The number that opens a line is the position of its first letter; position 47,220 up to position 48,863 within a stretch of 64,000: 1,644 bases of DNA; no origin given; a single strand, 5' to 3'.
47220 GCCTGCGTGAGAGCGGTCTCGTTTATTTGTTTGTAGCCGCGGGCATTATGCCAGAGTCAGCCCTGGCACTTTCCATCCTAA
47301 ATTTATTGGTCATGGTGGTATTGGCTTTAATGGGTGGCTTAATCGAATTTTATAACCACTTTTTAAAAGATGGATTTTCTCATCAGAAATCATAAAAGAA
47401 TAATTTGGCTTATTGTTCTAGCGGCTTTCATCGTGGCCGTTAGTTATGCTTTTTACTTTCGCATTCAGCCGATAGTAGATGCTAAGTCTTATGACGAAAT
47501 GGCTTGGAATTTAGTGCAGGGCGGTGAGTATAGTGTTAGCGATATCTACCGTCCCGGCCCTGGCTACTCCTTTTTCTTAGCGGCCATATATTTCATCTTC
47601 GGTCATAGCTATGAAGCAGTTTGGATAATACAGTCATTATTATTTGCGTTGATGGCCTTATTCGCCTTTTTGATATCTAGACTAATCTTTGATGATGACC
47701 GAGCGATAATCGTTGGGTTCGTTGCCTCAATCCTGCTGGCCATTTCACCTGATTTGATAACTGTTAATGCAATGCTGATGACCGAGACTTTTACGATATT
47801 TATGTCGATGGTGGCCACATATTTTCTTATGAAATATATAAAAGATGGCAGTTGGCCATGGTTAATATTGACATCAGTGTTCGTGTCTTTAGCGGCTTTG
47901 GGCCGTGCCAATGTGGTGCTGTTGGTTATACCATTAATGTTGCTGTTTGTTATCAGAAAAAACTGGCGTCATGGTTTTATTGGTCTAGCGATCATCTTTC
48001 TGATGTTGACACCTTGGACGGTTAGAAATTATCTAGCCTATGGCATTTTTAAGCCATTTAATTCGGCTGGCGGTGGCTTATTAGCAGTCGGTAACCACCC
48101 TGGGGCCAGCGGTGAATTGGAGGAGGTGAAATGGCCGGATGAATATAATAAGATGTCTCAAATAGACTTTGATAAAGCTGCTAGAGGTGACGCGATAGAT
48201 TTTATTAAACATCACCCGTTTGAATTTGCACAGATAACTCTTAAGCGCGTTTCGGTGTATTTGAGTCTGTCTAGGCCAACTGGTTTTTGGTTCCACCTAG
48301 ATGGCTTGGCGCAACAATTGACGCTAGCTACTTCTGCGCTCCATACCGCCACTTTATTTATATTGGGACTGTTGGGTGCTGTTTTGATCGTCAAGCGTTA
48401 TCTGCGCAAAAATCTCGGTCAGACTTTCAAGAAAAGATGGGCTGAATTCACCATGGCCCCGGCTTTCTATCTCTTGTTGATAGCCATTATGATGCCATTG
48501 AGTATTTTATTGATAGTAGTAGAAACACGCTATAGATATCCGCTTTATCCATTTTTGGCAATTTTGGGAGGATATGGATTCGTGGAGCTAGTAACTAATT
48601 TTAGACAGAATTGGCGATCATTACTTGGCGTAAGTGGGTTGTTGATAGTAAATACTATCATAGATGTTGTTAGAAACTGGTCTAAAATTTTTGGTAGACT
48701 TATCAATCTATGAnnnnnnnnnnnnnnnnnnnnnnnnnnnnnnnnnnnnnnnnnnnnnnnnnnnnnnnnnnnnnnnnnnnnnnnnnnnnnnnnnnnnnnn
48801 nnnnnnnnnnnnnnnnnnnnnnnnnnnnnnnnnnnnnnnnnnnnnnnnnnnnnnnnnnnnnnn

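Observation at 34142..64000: About 30 kb glycan-assembly locus built from repeated GT2 / flippase-like / GT-C three-component modules plus seven GT4 enzymes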

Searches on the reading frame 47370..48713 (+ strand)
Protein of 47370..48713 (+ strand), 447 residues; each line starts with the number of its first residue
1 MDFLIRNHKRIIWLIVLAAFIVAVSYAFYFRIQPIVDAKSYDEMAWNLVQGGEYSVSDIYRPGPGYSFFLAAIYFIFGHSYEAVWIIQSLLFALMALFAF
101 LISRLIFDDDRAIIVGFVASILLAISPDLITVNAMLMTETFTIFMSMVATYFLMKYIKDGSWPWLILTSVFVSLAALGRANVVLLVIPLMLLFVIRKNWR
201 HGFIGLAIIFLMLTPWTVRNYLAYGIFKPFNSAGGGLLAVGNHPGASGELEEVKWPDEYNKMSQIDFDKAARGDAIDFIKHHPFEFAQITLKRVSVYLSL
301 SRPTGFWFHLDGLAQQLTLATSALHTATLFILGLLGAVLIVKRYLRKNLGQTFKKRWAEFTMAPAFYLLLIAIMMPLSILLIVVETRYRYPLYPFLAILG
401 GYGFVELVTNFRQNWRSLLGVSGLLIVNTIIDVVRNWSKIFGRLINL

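Call 4: search_protein_families(library=pfam, proteins=[window:47370-48713:+], max_evalue=0.01)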
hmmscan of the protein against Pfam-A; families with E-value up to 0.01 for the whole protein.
window:47370-48713:+ (447 aa): 1 family
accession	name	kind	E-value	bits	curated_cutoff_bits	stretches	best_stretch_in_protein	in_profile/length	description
PF13231.12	PMT_2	-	9.7e-14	52.3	26.1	1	64-213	4-154/160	Dolichyl-phosphate-mannose-protein mannosyltransferase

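Call 9: search_protein_families(library=ncbifam, proteins=[window:47370-48713:+], max_evalue=0.001)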
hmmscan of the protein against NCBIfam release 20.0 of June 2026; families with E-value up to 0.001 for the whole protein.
window:47370-48713:+ (447 aa): 2 families
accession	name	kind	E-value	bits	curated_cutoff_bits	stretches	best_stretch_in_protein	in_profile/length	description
NF046093.1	AZOBR_p60025_fam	subfamily_domain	1e-08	34.7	150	1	64-211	95-229/232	AZOBR_p60025 family cell surface glycopolymer formation protein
TIGR03663.1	TIGR03663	subfamily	2.2e-05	23.7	126.25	1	43-201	33-185/435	flippase activity-associated protein Agl23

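Call 14: search_solved_structures(query=window:47370-48713:+, max_evalue=1)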
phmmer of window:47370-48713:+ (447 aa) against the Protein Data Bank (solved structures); distinct sequences matched with E-value up to 1: 0.
